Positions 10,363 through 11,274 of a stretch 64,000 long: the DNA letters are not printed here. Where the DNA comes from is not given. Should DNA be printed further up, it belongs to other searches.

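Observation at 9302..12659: Tightly packed five-gene minus-strand operon of unknown function containing an HNH nuclease, inside the phage-like element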

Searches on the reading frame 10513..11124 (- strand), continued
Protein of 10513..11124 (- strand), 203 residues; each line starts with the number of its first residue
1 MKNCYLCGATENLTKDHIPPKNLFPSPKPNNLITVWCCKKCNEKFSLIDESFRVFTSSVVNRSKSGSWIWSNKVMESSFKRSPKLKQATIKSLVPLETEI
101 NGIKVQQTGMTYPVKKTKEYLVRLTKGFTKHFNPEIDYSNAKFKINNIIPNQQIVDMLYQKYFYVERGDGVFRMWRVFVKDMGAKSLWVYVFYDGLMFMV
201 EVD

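Call 109: get_annotated_region(hit=H17, flank=4000)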
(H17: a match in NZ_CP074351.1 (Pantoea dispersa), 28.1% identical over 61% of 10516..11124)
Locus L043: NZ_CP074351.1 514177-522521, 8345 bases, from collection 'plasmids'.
description: Pantoea dispersa strain YSD_J2 plasmid unnamed, complete sequence
organism: Pantoea dispersa (NCBI taxid 59814)
taxonomy: Bacteria; Pseudomonadota; Gammaproteobacteria; Enterobacterales; Erwiniaceae; Pantoea; Pantoea dispersa
host: -; source: tissue sample,leaves; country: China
typing (MOB-suite, as given by PLSDB): non-mobilizable; replicon rep_cluster_1232
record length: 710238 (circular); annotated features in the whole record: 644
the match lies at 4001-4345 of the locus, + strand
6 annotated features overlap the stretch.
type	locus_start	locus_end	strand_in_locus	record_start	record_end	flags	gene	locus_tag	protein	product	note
CDS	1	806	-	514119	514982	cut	-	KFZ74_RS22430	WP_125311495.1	substrate-binding domain-containing protein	-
CDS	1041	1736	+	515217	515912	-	-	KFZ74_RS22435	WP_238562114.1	hypothetical protein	-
CDS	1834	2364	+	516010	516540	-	blc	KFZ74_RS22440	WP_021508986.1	outer membrane lipoprotein Blc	-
CDS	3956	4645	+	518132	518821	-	-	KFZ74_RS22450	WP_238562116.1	hypothetical protein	-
CDS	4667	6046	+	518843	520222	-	-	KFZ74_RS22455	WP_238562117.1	DUF6602 domain-containing protein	-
CDS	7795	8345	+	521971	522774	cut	-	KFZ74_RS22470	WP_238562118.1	toll/interleukin-1 receptor domain-containing protein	GO:0007165 - signal transduction [Evidence IEA]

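Call 111: find_related_loci(query=A4, collection=viral_contigs, flank=5000)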
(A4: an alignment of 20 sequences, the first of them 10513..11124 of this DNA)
Query A4 (203 aa) in viral_contigs; peptide patterns used: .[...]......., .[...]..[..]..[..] (x = any residue, [..] = any of these).
90 stretches matched a pattern; 2 encode a relative of the query (tblastn E <= 1e-3); 2 distinct loci.
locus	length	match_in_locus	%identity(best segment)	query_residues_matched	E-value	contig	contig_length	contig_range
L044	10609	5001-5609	26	4-203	1e-18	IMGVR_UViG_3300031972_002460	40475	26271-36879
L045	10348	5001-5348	31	1-110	4e-7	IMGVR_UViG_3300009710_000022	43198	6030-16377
